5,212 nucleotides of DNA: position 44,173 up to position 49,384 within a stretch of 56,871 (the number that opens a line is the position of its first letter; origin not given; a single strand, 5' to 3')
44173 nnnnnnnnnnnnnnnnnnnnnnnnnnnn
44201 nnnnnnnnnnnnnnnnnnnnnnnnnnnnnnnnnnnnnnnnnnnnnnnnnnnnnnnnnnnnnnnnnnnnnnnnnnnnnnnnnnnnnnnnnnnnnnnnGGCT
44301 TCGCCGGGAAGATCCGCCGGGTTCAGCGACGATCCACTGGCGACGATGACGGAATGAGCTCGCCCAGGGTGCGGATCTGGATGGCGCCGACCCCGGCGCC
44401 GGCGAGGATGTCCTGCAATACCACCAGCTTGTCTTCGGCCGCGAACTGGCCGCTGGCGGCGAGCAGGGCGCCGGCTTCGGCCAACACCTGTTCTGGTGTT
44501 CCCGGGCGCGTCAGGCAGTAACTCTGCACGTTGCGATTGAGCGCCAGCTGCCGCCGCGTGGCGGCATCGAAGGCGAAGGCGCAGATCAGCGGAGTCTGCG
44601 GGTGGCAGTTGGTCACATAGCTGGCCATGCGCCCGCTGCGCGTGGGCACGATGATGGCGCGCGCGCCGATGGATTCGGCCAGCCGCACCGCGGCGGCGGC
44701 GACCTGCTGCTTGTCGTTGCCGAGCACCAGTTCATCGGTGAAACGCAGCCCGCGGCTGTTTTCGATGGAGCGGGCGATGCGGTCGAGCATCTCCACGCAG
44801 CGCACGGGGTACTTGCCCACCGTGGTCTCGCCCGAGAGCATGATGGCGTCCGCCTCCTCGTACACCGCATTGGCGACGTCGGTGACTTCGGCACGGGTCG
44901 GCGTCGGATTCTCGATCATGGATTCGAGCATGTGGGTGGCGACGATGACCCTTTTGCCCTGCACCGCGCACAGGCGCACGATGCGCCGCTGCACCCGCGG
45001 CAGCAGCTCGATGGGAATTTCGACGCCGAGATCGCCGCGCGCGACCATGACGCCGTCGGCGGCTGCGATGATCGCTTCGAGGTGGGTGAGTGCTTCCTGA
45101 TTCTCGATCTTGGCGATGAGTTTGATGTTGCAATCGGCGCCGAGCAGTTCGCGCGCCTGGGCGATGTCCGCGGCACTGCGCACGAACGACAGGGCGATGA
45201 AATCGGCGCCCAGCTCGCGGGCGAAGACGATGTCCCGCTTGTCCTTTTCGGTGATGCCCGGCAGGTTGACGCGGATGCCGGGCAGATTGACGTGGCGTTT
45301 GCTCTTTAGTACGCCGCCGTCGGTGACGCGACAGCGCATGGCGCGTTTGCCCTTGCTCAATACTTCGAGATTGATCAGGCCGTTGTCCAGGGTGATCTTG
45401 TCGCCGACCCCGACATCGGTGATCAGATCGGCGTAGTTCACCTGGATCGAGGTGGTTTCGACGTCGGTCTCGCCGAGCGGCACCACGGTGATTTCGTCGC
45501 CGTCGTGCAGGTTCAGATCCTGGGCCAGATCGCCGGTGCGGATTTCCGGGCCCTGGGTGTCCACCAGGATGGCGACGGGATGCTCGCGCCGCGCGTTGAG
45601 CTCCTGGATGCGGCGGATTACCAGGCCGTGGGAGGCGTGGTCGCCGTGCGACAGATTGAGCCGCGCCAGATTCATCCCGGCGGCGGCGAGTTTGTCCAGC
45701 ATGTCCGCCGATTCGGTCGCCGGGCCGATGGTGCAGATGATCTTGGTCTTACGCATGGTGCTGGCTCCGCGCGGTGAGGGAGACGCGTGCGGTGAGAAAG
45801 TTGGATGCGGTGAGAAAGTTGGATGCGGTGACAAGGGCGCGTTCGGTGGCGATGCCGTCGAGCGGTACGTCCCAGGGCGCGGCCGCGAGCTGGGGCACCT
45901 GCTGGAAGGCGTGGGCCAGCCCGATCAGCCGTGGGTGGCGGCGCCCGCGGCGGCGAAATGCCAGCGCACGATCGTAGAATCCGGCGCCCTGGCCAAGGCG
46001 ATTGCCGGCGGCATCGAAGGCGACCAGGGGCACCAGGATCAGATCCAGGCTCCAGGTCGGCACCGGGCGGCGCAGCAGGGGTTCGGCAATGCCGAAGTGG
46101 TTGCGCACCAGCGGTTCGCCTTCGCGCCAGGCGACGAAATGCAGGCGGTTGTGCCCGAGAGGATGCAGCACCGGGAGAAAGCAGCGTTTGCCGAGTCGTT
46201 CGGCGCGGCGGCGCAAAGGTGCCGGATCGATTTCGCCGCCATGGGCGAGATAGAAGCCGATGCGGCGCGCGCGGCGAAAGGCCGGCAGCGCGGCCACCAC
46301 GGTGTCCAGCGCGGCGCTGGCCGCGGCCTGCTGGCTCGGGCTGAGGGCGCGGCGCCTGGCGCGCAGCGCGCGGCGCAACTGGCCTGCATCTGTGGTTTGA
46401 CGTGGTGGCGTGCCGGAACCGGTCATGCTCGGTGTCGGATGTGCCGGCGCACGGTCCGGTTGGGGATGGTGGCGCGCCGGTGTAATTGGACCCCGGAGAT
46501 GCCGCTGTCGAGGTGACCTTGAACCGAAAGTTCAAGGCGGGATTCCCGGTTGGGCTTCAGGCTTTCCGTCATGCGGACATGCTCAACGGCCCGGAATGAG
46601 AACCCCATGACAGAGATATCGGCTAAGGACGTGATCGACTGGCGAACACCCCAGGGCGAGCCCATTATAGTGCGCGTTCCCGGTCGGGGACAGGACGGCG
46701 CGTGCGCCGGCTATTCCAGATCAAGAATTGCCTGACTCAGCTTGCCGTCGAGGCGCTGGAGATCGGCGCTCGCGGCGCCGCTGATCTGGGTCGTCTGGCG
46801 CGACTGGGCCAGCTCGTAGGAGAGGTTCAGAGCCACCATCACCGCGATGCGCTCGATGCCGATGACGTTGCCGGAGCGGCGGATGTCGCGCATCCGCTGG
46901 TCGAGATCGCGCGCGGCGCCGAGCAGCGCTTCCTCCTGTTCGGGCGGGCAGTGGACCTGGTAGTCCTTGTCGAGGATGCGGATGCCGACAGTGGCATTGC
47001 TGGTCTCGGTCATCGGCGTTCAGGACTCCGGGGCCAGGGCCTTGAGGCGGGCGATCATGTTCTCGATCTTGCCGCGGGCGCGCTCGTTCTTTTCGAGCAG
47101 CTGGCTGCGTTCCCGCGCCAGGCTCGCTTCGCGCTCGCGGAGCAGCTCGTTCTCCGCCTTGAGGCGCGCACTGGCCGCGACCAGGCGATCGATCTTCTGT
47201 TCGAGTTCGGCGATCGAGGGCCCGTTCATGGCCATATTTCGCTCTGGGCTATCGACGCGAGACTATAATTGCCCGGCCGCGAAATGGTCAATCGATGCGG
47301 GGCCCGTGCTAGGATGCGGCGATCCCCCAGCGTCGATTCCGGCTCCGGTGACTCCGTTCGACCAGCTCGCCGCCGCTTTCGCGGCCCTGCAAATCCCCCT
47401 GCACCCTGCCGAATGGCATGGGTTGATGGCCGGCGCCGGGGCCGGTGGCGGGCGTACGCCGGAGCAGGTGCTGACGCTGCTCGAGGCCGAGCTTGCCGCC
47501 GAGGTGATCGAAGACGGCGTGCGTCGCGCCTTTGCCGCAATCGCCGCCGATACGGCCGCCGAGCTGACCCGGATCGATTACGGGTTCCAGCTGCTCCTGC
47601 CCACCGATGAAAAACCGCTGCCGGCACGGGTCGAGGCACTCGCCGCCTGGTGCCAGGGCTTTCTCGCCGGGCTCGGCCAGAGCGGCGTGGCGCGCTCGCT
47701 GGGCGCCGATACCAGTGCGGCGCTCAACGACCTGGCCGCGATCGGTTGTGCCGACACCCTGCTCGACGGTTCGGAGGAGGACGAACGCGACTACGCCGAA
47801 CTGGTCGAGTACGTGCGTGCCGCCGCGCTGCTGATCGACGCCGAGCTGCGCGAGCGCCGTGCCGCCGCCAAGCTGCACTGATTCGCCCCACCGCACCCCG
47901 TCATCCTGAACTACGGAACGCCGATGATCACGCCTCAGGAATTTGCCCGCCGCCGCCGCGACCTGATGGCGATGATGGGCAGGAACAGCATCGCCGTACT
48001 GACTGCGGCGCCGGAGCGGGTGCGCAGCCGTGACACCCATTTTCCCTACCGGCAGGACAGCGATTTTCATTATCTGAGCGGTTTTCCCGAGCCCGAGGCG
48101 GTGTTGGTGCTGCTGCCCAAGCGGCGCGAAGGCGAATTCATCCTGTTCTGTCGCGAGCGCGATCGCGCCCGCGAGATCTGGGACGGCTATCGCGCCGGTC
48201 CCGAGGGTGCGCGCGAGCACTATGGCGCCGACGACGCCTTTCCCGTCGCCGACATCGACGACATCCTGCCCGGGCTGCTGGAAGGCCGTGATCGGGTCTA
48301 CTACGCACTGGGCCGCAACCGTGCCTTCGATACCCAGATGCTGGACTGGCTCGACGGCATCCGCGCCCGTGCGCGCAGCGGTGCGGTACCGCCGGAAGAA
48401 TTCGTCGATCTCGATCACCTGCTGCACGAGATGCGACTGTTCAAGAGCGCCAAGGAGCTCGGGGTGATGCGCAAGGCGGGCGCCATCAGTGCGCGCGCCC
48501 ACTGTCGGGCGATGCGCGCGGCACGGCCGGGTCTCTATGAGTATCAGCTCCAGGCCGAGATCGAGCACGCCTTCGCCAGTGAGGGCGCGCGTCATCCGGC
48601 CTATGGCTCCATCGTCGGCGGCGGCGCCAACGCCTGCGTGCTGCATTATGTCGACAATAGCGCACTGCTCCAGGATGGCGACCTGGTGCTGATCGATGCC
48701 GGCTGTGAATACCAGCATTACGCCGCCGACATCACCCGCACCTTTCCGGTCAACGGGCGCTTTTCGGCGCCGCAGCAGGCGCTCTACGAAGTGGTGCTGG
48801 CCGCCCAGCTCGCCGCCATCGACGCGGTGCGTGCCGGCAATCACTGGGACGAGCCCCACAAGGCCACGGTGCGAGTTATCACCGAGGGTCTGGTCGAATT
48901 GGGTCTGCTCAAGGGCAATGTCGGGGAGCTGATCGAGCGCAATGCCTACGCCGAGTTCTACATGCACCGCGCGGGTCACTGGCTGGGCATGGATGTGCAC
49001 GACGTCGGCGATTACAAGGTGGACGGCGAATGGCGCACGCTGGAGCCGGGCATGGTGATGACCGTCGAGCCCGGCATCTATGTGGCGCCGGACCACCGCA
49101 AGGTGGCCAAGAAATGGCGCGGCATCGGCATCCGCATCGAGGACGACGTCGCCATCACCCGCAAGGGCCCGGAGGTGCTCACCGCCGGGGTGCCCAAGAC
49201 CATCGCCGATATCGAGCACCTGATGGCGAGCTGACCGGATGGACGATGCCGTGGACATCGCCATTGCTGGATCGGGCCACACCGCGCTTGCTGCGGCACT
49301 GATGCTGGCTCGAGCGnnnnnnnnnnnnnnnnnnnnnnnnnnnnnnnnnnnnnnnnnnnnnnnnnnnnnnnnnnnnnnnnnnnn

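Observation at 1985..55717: Most gene boundaries carry locus-specific short tandem 'stutter' arrays built from the neighbouring gene's own stop/start region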

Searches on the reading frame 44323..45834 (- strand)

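Call 24: search_protein_families(library=pfam, max_evalue=0.00001, proteins=[window:44323-45834:-])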
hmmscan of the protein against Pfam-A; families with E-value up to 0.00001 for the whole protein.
window:44323-45834:- (503 aa): 2 families
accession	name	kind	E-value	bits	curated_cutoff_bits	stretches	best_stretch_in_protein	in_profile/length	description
PF00224.27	PK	-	5.6e-115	384.4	30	1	27-347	1-328/328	Pyruvate kinase, barrel domain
PF02887.21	PK_C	-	2.5e-14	53.8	28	1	377-479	2-103/114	Pyruvate kinase, alpha/beta domain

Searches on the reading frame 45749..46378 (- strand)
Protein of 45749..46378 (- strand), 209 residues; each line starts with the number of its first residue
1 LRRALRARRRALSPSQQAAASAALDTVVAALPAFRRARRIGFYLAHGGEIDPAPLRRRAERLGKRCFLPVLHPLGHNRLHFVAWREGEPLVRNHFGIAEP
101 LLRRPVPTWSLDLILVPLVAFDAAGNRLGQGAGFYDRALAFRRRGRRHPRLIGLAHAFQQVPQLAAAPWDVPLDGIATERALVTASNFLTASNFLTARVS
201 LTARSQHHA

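Call 24: search_protein_families(library=pfam, max_evalue=0.00001, proteins=[window:45749-46378:-])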
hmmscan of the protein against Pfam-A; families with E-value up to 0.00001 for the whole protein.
window:45749-46378:- (209 aa): 1 family
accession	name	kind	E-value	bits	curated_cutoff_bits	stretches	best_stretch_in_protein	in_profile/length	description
PF01812.26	5-FTHF_cyc-lig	-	1.1e-39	136.7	27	1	1-179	4-186/186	5-formyltetrahydrofolate cyclo-ligase family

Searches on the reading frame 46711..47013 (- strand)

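Call 24: search_protein_families(library=pfam, max_evalue=0.00001, proteins=[window:46711-47013:-])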
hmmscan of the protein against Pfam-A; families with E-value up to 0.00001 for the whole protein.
window:46711-47013:- (100 aa): 1 family
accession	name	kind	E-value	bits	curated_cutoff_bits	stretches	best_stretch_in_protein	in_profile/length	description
PF05164.18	ZapA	-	1.2e-21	77.2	23.8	1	10-90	2-86/88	Cell division protein ZapA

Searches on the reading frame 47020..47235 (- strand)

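Call 24: search_protein_families(library=pfam, max_evalue=0.00001, proteins=[window:47020-47235:-])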
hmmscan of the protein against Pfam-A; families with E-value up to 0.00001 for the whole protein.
window:47020-47235:- (71 aa): 1 family
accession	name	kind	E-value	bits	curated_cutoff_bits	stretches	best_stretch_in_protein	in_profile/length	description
PF06005.17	ZapB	-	1.3e-08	35.6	31.5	1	9-67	7-65/71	Cell division protein ZapB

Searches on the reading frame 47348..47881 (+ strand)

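Call 24: search_protein_families(library=pfam, max_evalue=0.00001, proteins=[window:47348-47881:+])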
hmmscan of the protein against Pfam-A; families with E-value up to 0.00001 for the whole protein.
window:47348-47881:+ (177 aa): 1 family
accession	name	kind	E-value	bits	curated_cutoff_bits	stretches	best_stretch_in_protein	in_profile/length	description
PF03695.18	UPF0149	-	8.2e-29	101.5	25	1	5-168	1-180/181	Uncharacterised protein family (UPF0149)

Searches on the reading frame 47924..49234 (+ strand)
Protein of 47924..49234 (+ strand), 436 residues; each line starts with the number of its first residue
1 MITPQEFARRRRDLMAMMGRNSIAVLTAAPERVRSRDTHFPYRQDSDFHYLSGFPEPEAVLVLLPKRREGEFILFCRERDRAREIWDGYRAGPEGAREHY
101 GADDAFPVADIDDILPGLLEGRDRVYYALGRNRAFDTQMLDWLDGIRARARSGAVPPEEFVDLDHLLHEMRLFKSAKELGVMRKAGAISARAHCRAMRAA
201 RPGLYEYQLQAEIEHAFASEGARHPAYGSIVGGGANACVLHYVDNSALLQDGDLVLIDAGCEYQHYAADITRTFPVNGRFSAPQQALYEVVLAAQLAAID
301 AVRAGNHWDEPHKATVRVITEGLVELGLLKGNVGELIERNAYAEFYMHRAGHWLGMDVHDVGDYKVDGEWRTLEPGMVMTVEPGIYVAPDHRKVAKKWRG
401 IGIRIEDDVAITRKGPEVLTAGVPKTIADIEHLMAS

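Call 24: search_protein_families(library=pfam, max_evalue=0.00001, proteins=[window:47924-49234:+])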
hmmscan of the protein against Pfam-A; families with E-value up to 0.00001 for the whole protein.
window:47924-49234:+ (436 aa): 2 families
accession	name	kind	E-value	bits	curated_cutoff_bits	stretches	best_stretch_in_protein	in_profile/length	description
PF00557.29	Peptidase_M24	-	1.7e-67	227.7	23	1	182-412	3-207/208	Metallopeptidase family M24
PF05195.22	AMP_N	-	6.4e-42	142.5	24.6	1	7-126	1-121/121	Aminopeptidase P, N-terminal domain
